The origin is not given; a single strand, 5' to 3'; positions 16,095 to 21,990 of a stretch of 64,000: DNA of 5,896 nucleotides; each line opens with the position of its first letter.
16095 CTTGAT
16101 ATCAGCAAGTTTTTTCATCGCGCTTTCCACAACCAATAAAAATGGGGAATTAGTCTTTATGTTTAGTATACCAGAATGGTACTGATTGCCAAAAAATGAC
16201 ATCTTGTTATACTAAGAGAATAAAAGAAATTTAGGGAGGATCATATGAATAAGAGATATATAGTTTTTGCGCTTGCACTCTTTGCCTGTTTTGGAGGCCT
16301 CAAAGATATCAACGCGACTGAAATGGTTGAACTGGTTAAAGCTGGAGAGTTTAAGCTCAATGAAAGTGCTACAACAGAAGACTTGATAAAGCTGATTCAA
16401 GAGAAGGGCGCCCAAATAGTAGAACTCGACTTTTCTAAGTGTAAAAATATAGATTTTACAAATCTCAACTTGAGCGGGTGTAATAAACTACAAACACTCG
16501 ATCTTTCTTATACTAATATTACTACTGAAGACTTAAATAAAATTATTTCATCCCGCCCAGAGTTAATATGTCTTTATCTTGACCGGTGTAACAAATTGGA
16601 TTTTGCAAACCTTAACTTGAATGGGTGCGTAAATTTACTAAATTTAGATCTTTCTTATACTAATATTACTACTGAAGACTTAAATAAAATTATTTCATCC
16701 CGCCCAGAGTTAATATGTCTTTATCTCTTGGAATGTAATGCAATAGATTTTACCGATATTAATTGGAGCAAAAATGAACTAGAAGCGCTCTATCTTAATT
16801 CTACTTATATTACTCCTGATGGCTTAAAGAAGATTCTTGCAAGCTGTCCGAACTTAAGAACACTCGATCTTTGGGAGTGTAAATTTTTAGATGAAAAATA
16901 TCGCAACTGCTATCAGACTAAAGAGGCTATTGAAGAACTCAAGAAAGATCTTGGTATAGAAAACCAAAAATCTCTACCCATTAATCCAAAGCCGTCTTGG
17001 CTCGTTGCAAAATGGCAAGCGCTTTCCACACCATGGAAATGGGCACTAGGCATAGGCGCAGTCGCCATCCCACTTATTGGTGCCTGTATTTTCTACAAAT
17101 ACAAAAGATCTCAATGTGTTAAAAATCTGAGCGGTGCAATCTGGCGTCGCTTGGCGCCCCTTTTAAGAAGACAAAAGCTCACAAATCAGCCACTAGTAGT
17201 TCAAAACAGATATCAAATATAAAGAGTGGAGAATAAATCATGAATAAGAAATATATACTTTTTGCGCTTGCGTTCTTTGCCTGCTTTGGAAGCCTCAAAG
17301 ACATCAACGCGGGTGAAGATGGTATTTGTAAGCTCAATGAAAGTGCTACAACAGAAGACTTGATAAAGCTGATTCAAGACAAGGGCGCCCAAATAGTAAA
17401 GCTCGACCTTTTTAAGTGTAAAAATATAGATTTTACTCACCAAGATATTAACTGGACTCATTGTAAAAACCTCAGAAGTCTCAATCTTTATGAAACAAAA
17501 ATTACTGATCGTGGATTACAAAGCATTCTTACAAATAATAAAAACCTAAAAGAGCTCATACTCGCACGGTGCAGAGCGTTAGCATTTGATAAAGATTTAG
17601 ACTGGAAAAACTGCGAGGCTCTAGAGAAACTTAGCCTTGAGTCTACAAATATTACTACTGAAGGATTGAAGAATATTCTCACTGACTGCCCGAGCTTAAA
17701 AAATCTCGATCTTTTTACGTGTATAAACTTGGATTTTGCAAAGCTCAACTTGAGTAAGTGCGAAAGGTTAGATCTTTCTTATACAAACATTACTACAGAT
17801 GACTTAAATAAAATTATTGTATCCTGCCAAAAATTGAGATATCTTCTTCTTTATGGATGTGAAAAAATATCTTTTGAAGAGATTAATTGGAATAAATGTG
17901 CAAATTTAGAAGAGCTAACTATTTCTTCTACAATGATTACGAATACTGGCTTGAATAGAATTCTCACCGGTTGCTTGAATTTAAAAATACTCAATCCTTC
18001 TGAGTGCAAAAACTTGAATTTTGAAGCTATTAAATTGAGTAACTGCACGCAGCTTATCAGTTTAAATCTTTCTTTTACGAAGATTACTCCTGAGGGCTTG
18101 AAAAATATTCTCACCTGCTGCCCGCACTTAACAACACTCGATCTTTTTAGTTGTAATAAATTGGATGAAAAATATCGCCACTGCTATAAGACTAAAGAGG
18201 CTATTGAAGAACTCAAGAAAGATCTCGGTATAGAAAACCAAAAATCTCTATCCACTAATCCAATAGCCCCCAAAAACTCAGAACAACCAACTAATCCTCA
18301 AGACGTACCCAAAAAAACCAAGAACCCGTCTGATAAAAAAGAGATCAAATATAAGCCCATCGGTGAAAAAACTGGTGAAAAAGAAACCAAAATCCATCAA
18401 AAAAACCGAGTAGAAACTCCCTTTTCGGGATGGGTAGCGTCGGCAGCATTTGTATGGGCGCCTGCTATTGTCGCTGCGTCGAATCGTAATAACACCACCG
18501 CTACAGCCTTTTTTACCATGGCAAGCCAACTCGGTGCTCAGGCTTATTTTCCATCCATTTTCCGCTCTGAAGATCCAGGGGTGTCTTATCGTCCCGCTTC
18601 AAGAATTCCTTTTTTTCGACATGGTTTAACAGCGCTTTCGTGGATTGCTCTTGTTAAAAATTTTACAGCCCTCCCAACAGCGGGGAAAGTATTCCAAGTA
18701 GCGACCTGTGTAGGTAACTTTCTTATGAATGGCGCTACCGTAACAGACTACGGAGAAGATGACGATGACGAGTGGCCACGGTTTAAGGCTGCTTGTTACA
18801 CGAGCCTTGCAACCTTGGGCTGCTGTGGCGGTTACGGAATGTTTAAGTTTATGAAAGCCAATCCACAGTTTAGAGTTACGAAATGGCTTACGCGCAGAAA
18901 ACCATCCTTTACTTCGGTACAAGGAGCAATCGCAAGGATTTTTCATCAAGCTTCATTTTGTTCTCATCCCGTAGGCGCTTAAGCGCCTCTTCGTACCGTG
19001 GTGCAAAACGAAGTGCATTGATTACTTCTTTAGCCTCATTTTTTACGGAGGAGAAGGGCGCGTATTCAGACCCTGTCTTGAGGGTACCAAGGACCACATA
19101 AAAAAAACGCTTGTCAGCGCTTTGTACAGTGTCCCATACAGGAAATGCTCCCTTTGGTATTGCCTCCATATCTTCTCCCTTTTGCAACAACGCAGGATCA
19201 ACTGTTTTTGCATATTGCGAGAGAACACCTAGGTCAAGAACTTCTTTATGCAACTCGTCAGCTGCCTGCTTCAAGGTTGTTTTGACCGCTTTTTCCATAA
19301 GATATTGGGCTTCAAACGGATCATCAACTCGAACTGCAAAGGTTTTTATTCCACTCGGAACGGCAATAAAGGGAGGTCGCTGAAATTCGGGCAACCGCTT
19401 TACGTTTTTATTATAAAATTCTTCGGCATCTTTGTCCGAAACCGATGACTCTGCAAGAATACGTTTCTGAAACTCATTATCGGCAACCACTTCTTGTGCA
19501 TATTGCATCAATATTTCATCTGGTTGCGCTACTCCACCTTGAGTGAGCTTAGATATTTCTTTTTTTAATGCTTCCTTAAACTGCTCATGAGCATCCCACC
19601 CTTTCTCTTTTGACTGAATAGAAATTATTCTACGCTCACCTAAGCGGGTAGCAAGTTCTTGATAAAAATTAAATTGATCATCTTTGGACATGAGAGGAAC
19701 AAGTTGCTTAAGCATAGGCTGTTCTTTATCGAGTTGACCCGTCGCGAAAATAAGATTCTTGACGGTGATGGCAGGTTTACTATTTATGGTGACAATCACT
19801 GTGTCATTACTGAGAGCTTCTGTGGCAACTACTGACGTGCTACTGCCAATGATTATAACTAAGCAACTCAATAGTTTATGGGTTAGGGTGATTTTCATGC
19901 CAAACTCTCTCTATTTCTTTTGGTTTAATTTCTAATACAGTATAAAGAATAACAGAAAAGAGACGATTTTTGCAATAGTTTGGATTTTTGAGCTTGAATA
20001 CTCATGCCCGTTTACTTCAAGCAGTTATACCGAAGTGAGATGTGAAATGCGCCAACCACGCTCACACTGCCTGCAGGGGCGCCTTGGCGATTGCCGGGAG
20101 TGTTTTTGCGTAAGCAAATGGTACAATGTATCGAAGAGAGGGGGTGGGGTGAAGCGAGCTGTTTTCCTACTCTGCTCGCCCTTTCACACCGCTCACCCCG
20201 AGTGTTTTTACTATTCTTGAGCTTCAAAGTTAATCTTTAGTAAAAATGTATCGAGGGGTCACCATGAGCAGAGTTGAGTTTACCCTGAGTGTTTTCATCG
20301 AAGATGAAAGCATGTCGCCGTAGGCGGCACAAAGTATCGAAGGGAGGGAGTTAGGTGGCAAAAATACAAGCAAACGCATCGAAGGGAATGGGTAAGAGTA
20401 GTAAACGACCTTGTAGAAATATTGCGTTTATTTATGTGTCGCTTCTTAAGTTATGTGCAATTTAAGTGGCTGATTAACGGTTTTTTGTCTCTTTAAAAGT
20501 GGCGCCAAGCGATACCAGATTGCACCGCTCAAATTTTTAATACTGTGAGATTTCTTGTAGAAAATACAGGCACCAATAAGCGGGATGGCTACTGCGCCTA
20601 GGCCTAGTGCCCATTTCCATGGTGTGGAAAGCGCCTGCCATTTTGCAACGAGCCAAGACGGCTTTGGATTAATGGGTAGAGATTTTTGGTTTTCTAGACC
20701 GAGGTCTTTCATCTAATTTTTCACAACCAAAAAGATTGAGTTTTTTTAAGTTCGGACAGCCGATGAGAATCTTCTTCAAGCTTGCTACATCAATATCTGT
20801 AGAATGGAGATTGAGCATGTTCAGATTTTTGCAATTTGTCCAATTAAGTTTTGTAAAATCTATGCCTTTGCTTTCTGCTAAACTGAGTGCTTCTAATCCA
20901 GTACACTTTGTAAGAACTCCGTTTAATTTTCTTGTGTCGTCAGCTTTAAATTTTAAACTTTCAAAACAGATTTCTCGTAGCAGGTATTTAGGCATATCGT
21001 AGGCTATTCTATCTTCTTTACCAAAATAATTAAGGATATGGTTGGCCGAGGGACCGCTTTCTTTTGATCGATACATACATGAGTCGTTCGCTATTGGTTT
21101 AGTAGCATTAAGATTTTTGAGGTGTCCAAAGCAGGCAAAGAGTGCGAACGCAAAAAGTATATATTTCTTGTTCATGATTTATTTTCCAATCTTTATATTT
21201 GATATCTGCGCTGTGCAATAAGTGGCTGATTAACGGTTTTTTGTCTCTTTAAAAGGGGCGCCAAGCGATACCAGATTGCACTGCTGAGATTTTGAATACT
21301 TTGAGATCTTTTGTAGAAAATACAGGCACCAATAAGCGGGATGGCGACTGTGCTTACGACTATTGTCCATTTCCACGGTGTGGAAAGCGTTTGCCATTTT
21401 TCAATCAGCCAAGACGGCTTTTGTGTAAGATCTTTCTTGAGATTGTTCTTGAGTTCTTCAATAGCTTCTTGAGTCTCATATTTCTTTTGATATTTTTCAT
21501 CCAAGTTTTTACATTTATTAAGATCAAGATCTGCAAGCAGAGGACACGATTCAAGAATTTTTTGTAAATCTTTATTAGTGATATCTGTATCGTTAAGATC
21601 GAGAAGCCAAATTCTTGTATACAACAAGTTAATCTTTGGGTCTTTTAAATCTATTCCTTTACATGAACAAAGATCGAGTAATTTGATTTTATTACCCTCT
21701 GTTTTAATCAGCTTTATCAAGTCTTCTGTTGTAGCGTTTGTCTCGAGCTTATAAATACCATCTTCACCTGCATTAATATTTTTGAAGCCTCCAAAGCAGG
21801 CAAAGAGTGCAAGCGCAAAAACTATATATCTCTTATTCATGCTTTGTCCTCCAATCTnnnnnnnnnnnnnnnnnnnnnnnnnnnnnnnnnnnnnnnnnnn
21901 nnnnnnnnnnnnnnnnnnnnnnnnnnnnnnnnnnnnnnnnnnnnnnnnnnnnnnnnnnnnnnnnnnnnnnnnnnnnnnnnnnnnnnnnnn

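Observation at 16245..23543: Cluster A: modular family of signal-peptide + cysteine-containing LRR + Trp-rich TM/tail proteins (receptor-like topology)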

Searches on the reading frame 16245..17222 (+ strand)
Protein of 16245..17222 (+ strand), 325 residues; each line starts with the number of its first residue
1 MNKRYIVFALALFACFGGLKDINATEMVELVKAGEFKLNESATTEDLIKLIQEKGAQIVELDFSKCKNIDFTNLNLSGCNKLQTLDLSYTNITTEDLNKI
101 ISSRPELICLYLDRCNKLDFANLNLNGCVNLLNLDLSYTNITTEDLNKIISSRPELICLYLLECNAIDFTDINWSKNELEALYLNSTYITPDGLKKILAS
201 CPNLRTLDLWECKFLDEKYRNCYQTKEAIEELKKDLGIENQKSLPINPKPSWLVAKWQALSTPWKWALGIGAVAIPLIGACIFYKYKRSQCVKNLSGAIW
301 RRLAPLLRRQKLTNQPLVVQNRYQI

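Call 6: search_protein_families(library=pfam, proteins=[window:16245-17222:+], max_evalue=1)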
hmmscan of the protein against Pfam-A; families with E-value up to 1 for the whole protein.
window:16245-17222:+ (325 aa): 10 families
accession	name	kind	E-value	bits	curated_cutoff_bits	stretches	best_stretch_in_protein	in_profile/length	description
PF23622.1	LRR_At1g61320_AtMIF1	-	3.2e-11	43.7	26.9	3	50-118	64-130/384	At1g61320/AtMIF1, LRR domain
PF24758.1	LRR_At5g56370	-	6.5e-11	42.8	27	3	63-118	46-100/227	FBD-associated F-box protein At5g56370, LRR repeats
PF12799.13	LRR_4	-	9.3e-07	29.4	27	2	179-214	3-35/44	Leucine Rich repeats (2 copies)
PF13516.12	LRR_6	-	0.00011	22.5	23.4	1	79-97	2-20/24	Leucine Rich repeat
PF19729.6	LRR_FBXL18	-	0.00017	20.6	27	1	49-126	3-81/591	F-box/LRR-repeat protein 18, LRR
PF13855.12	LRR_8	-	0.0041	17.3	27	0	77-94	22-39/61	Leucine rich repeat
PF14641.11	HTH_44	-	0.009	16.9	35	1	202-239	78-115/117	Helix-turn-helix DNA-binding domain of SPT6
PF00560.39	LRR_1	-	0.021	15.3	20.6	0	81-97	1-17/23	Leucine Rich Repeat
PF20404.3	DUF6694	-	0.025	15.4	24.3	0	73-106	8-42/102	Family of unknown function (DUF6694)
PF03960.21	ArsC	-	0.03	15.1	24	0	81-108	29-56/79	ArsC family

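Call 7: search_protein_families(library=ncbifam, proteins=[window:16245-17222:+], max_evalue=1)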
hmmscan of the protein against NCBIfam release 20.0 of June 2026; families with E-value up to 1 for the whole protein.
window:16245-17222:+ (325 aa): 6 families
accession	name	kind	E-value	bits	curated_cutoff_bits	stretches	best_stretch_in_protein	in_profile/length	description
TIGR00690.1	rpoZ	equivalog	0.00082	19.4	23.6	0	90-110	2-22/60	DNA-directed RNA polymerase subunit omega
NF052603.1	penta_Alr5209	equivalog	0.013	15.6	125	0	60-98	29-66/113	Alr5209 family pentapeptide repeat protein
NF038076.1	fam_STM4015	hypoth_equivalog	0.033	13.2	275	1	141-210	86-154/290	STM4015 family protein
NF047416.1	penta_HetL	equivalog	0.044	13.2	260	1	55-148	117-205/218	heterocyst differentiation pentapeptide repeat protein HetL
NF011744.0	PRK15197.1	equivalog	0.082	12.1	274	1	77-148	151-218/291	SPI-2 type III secretion system effector PipB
NF041400.1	XopAE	equivalog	0.16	10.9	600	1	26-143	84-199/478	type III secretion system effector XopAE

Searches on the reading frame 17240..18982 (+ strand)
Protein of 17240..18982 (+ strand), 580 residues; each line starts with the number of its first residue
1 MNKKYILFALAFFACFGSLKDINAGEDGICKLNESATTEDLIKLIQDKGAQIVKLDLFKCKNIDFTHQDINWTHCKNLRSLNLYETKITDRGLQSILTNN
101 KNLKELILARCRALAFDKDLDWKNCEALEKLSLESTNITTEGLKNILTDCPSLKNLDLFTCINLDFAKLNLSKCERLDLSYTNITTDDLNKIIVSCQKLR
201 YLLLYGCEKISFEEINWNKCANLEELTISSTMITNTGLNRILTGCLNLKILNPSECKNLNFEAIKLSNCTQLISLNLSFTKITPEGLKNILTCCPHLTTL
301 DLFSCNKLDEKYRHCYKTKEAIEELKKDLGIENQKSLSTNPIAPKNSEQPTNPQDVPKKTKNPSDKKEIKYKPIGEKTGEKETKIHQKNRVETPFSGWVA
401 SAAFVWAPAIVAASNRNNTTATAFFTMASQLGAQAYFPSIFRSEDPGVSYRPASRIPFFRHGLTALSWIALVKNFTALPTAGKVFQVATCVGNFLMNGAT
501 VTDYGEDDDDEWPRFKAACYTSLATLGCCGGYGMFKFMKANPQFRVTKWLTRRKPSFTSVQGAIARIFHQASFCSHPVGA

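Call 6: search_protein_families(library=pfam, proteins=[window:17240-18982:+], max_evalue=1)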
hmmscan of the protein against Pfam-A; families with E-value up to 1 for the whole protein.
window:17240-18982:+ (580 aa): 10 families
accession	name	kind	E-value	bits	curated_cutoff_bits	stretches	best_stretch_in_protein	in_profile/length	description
PF23622.1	LRR_At1g61320_AtMIF1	-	3.2e-16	60.2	26.9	5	45-115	65-131/384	At1g61320/AtMIF1, LRR domain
PF24758.1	LRR_At5g56370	-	3.7e-16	59.9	27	5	127-162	62-97/227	FBD-associated F-box protein At5g56370, LRR repeats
PF12799.13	LRR_4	-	4.3e-13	49.5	27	4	270-309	1-37/44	Leucine Rich repeats (2 copies)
PF13516.12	LRR_6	-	1.6e-09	37.5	23.4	2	74-96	1-23/24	Leucine Rich repeat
PF13855.12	LRR_8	-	0.00013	22.1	27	1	102-159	2-57/61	Leucine rich repeat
PF19729.6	LRR_FBXL18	-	0.0057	15.6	27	2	44-110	4-69/591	F-box/LRR-repeat protein 18, LRR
PF22369.2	GLMA_2nd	-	0.033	14.3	27.7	0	126-180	5-47/138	GLMA-like, second domain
PF16695.10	Tai4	-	0.088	13.8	27.1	0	101-123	1-23/92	Type VI secretion system (T6SS), amidase immunity protein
PF23952.1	LRR_EndoS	-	0.088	13.5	27.9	1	74-158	34-113/116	Endo-beta-N-acetylglucosaminidase EndoS LRR domain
PF14641.11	HTH_44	-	0.12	13.3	35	1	296-332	79-115/117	Helix-turn-helix DNA-binding domain of SPT6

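Call 7: search_protein_families(library=ncbifam, proteins=[window:17240-18982:+], max_evalue=1)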
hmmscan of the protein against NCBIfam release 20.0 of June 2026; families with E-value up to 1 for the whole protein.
window:17240-18982:+ (580 aa): 1 family
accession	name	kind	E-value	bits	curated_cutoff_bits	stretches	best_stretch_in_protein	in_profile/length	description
NF041351.1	XopL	equivalog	0.0028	16.5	500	1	77-177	154-249/497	type III secretion system leucine-rich repeat domain-containing effector XopL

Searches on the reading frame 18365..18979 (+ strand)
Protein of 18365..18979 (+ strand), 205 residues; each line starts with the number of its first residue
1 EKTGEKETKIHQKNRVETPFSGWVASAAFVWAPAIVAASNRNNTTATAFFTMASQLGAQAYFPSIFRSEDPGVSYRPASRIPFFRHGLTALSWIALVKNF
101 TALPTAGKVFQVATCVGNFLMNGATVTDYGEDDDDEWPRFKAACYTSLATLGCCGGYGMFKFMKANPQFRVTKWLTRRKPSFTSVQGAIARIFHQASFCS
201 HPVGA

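Call 59: find_homologous_proteins(query=window:18365-18979:+, max_evalue=0.01)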
Query seq(205 aa) (205 aa): 1 proteins with E <= 0.01 among 110 candidates.
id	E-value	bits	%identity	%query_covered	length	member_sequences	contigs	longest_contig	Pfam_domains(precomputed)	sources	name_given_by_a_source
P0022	1.1e-33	134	73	43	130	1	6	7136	-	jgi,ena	-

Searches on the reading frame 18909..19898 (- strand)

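Call 6: search_protein_families(library=pfam, proteins=[window:18909-19898:-], max_evalue=1)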
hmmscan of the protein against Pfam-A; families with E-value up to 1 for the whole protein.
window:18909-19898:- (329 aa): 3 families
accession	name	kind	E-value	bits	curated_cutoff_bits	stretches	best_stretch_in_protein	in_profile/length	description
PF13145.12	Rotamase_2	-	0.00082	20.6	27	1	153-242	1-83/121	PPIC-type PPIASE domain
PF22520.2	Crb2_Tudor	-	0.13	12.7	26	1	18-46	25-53/62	Crb2, Tudor domain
PF07394.17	DUF1501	-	0.23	11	27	1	82-121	235-274/390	Protein of unknown function (DUF1501)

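Call 7: search_protein_families(library=ncbifam, proteins=[window:18909-19898:-], max_evalue=1)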
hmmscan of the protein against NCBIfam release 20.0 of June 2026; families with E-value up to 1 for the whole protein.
window:18909-19898:- (329 aa): 2 families
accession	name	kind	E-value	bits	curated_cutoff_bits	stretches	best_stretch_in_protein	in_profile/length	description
NF000809.0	PRK00059.1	equivalog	0.031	13.7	303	0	103-168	133-189/336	peptidylprolyl isomerase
TIGR01141.1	hisC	equivalog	0.042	12.7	276.55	1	77-137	8-68/349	histidinol-phosphate transaminase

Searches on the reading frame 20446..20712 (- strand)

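Call 6: search_protein_families(library=pfam, proteins=[window:20446-20712:-], max_evalue=1)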
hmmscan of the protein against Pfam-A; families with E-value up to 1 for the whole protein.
window:20446-20712:- (88 aa): 1 family
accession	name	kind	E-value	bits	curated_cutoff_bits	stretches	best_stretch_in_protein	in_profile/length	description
PF09502.15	HrpB4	-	0.029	14.6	29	1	17-73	21-70/217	Bacterial type III secretion protein (HrpB4)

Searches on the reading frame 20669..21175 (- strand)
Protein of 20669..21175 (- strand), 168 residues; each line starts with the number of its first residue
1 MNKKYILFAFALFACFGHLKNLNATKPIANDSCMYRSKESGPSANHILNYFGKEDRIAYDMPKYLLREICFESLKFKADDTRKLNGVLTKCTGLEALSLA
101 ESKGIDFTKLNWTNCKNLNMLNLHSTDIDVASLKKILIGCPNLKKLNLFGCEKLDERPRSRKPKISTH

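Call 6: search_protein_families(library=pfam, proteins=[window:20669-21175:-], max_evalue=1)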
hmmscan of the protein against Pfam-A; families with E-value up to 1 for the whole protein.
window:20669-21175:- (168 aa): 5 families
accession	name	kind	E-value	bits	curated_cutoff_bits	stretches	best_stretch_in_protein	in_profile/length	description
PF24758.1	LRR_At5g56370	-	5.5e-07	29.9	27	1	79-162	24-107/227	FBD-associated F-box protein At5g56370, LRR repeats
PF12799.13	LRR_4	-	0.0019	18.8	27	1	116-154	1-36/44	Leucine Rich repeats (2 copies)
PF23622.1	LRR_At1g61320_AtMIF1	-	0.02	14.8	26.9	1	84-151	109-171/384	At1g61320/AtMIF1, LRR domain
PF13855.12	LRR_8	-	0.041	14.1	27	1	94-151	3-59/61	Leucine rich repeat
PF23952.1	LRR_EndoS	-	0.079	13.6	27.9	0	87-122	77-112/116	Endo-beta-N-acetylglucosaminidase EndoS LRR domain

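Call 85: list_cluster_members(proteins=[window:20669-21175:-, window:40304-40954:-, window:39392-40216:-, window:20446-20712:-, window:21858-22703:-, window:17240-18982:+, window:38248-39354:-])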
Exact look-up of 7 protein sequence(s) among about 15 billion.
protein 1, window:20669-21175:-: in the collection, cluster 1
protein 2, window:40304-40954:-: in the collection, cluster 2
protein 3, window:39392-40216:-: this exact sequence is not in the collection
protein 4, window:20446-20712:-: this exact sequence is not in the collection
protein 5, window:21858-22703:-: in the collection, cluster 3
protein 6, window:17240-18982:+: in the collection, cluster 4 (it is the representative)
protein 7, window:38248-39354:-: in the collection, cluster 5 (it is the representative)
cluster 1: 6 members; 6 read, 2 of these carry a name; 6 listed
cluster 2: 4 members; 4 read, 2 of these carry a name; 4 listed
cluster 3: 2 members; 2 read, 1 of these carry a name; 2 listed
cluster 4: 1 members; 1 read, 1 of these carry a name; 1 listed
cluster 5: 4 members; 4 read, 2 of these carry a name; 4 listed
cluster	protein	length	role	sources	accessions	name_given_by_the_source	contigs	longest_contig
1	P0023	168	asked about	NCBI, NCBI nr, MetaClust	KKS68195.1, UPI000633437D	MAG: hypothetical protein UV38_C0002G0064 [candidate division TM6 bacterium ... | status=active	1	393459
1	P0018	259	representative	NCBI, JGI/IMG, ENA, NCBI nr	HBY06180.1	TPA: hypothetical protein DEG75_04535 [Candidatus Dependentiae bacterium] | hypothetical protein [Candidatus Dependentiae bacterium]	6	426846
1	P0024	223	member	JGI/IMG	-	-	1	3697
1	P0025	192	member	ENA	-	-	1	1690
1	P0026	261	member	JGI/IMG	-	-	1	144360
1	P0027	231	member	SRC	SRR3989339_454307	-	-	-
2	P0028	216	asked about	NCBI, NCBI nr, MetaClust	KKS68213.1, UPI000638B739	MAG: hypothetical protein UV38_C0002G0082 [candidate division TM6 bacterium ... | status=active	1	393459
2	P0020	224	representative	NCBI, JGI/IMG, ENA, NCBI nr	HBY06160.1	TPA: hypothetical protein DEG75_04435 [Candidatus Dependentiae bacterium] | hypothetical protein [Candidatus Dependentiae bacterium]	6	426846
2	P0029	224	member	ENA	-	-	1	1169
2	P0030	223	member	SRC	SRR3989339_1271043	-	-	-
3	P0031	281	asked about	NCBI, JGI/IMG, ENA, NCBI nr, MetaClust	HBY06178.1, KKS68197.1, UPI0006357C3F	MAG: hypothetical protein UV38_C0002G0066 [candidate division TM6 bacterium ... | status=active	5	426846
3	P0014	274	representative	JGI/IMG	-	-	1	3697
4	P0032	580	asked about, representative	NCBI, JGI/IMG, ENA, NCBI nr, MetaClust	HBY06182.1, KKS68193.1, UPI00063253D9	MAG: hypothetical protein UV38_C0002G0062 [candidate division TM6 bacterium ... | status=active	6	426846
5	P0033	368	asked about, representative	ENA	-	-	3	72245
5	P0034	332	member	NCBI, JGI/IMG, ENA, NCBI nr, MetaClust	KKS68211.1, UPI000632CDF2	MAG: hypothetical protein UV38_C0002G0080 [candidate division TM6 bacterium ... | status=active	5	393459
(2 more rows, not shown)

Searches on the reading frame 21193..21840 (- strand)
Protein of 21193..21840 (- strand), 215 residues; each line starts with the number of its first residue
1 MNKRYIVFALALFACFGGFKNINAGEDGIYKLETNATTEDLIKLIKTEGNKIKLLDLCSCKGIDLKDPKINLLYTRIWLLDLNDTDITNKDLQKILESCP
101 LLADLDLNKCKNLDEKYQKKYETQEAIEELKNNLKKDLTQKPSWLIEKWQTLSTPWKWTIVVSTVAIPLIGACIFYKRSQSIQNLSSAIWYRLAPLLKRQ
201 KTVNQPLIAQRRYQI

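Call 6: search_protein_families(library=pfam, proteins=[window:21193-21840:-], max_evalue=1)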
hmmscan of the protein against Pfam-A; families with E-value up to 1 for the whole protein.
window:21193-21840:- (215 aa): 4 families
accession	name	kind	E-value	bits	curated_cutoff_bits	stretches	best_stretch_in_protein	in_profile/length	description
PF24758.1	LRR_At5g56370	-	0.001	19.3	27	1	53-111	40-97/227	FBD-associated F-box protein At5g56370, LRR repeats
PF23622.1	LRR_At1g61320_AtMIF1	-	0.0013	18.7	26.9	1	44-113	64-130/384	At1g61320/AtMIF1, LRR domain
PF13234.12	MTR4_beta-barrel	-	0.093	13.4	26.4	1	79-135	139-202/203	Mtr4-like, beta-barrel domain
PF23067.1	MG280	-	0.1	12.6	27.4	1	91-141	95-145/259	Uncharacterised protein MG280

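Call 7: search_protein_families(library=ncbifam, proteins=[window:21193-21840:-], max_evalue=1)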
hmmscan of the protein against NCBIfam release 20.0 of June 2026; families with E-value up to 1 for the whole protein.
window:21193-21840:- (215 aa): 2 families
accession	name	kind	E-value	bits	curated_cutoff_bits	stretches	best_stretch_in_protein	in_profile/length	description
TIGR03236.1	dnd_assoc_1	equivalog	0.01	15.2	20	1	106-157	183-234/363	DNA phosphorothioation-dependent restriction protein DptG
NF047754.1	LRR20_Nterm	exception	0.093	12.5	105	1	2-31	9-35/53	E-cadherin-binding leucine-rich repeat protein LRR20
